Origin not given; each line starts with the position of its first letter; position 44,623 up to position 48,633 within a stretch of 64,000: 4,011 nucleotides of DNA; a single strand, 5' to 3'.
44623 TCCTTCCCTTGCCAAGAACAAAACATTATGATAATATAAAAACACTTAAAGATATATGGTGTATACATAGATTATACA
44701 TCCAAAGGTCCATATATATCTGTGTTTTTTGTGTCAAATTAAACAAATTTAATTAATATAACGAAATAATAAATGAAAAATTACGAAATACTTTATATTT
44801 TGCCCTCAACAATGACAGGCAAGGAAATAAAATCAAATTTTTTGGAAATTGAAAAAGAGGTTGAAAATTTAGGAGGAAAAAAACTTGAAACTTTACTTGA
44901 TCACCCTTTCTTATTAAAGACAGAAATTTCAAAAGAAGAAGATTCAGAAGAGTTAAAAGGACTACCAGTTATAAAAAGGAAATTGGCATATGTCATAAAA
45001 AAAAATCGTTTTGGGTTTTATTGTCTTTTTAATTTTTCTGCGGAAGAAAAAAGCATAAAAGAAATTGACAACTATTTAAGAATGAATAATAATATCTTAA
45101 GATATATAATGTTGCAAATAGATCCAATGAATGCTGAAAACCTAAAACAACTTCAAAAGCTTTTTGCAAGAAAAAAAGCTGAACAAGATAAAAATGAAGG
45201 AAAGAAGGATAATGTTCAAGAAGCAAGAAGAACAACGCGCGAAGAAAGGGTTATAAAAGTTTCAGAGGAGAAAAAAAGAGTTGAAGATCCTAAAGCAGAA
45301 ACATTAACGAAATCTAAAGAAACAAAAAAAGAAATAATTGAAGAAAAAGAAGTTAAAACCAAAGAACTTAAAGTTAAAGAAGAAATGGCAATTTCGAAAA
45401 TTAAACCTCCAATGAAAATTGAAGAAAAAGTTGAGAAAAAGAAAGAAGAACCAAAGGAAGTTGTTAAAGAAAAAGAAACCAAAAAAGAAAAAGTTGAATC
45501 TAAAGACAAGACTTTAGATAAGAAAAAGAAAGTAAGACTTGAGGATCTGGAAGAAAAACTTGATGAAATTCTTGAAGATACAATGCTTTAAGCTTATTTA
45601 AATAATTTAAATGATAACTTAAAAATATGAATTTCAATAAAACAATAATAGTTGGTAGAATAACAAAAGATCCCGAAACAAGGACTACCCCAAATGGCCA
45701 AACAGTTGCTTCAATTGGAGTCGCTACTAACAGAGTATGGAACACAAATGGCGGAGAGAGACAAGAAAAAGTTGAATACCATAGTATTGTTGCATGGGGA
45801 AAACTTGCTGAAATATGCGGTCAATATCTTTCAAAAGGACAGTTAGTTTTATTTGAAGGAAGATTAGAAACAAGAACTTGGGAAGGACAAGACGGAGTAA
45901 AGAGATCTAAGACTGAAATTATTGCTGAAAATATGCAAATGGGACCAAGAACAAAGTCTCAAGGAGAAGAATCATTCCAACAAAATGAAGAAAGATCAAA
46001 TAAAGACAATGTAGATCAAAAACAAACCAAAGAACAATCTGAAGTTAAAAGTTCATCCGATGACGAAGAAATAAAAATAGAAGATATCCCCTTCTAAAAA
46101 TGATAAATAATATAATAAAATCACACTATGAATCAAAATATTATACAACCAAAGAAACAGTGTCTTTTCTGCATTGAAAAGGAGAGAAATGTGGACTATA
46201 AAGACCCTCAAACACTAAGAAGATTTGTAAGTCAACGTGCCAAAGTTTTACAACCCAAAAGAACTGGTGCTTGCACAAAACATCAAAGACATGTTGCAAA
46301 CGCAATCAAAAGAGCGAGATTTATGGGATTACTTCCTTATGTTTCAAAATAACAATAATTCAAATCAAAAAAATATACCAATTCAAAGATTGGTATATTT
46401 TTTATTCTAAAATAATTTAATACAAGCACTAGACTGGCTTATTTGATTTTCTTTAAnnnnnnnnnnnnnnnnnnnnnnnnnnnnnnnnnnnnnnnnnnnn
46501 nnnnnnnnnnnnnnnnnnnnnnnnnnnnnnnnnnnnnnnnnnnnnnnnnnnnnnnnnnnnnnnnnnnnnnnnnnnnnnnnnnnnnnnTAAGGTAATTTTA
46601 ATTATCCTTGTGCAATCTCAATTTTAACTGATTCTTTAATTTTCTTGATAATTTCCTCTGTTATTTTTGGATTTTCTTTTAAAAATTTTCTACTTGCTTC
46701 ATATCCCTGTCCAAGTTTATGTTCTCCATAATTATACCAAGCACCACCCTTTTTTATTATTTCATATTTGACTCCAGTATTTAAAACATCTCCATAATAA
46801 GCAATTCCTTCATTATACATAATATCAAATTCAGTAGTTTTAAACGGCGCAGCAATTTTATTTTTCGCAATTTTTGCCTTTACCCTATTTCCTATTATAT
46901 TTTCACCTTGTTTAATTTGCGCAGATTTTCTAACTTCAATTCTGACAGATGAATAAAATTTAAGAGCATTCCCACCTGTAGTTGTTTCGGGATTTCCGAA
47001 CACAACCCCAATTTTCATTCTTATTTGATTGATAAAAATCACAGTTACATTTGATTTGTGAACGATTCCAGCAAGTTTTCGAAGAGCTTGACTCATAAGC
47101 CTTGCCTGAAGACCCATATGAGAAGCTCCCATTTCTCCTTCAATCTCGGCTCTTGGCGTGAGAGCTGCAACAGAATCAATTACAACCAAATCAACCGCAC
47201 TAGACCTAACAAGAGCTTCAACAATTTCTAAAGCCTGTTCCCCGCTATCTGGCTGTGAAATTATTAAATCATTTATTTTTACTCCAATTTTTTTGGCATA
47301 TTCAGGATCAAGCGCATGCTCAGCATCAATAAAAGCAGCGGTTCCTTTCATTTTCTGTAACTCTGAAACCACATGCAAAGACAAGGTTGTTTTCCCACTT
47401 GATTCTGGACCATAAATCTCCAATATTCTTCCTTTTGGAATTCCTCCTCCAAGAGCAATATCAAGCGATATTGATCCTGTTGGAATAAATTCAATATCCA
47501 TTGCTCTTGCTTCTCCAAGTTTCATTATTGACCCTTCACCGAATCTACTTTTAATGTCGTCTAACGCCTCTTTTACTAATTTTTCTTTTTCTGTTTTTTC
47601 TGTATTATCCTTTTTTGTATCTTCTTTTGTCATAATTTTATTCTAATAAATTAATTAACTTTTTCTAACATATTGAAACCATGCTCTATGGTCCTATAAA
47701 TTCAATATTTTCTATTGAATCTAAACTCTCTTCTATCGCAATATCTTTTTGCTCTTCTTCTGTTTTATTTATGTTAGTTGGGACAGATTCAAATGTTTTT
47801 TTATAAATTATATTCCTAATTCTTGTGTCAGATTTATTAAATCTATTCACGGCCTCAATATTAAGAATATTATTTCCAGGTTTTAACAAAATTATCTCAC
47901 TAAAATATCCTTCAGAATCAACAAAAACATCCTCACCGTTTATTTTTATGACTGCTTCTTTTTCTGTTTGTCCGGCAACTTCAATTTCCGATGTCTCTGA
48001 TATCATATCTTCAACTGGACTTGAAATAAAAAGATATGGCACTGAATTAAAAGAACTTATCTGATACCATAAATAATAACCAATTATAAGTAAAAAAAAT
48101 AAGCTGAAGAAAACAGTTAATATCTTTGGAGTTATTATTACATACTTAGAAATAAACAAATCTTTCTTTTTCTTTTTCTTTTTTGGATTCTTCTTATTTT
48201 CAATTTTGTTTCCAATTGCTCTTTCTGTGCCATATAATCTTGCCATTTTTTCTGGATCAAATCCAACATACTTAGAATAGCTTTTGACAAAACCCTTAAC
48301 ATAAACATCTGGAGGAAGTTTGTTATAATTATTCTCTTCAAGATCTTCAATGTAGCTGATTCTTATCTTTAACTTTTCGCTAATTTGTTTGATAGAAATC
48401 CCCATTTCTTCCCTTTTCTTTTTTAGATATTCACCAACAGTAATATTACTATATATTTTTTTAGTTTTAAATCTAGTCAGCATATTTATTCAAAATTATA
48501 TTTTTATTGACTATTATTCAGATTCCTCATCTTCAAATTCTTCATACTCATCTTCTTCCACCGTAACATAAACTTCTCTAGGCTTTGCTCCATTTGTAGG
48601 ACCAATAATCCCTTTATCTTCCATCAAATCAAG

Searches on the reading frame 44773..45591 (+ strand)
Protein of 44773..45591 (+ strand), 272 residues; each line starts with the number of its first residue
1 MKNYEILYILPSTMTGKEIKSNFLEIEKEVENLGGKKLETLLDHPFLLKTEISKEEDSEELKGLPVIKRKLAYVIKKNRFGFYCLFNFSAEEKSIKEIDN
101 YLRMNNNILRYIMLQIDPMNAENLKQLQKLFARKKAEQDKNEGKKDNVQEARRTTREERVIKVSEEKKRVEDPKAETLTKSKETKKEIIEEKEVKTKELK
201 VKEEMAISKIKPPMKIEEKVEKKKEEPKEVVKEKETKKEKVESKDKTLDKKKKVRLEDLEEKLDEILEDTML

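Call 24: search_protein_families(library=pfam, proteins=[window:44773-45591:+], max_evalue=0.001)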
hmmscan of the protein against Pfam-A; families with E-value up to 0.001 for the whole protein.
window:44773-45591:+ (272 aa): 1 family
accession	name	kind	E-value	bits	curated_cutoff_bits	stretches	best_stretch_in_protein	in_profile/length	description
PF01250.22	Ribosomal_S6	-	1.6e-11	44.6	27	1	68-114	43-89/90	Ribosomal protein S6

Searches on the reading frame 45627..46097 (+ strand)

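Call 24: search_protein_families(library=pfam, proteins=[window:45627-46097:+], max_evalue=0.001)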
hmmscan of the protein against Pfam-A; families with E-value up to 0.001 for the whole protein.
window:45627-46097:+ (156 aa): 1 family
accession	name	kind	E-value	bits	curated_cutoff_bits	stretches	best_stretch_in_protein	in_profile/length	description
PF00436.31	SSB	-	1.3e-37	128.5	26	1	3-105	1-103/104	Single-strand binding protein family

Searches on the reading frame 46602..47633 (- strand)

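Call 24: search_protein_families(library=pfam, proteins=[window:46602-47633:-], max_evalue=0.001)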
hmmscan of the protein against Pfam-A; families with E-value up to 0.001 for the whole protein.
window:46602-47633:- (343 aa): 7 families
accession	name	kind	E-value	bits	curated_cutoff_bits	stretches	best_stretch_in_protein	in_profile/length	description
PF00154.27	RecA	-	5e-132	439.6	27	1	19-277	2-261/262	recA bacterial DNA recombination protein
PF21096.2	RecA_C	-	1.6e-20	73.4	27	1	281-336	1-56/57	RecA C-terminal domain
PF08423.17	Rad51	-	3.8e-15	56.3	22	1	49-238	7-213/244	Rad51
PF06745.19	ATPase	-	5.2e-08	33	26.6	1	50-102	1-54/231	KaiC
PF01637.24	ATPase_2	-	8.1e-06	26.2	33.2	1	70-126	22-69/225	ATPase domain predominantly from Archaea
PF13481.12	AAA_25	-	1.4e-05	25.3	27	0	60-92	25-57/195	AAA domain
PF13479.12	AAA_24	-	0.00029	21.2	27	1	73-160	7-78/195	AAA domain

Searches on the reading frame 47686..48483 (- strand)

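Call 24: search_protein_families(library=pfam, proteins=[window:47686-48483:-], max_evalue=0.001)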
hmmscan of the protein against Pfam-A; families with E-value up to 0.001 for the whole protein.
window:47686-48483:- (265 aa): 4 families
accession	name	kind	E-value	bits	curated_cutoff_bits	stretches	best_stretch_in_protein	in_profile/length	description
PF13413.12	HTH_25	-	4.6e-23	81.3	24.6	1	19-79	1-61/62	Helix-turn-helix domain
PF12844.13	HTH_19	-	6.8e-11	42.3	30.2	1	17-85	1-63/64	Helix-turn-helix domain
PF09136.16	Glucodextran_B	-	1.8e-10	41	27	1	149-226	1-80/83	Glucodextranase, domain B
PF01381.28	HTH_3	-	0.00013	22.4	23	1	20-57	1-37/55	Helix-turn-helix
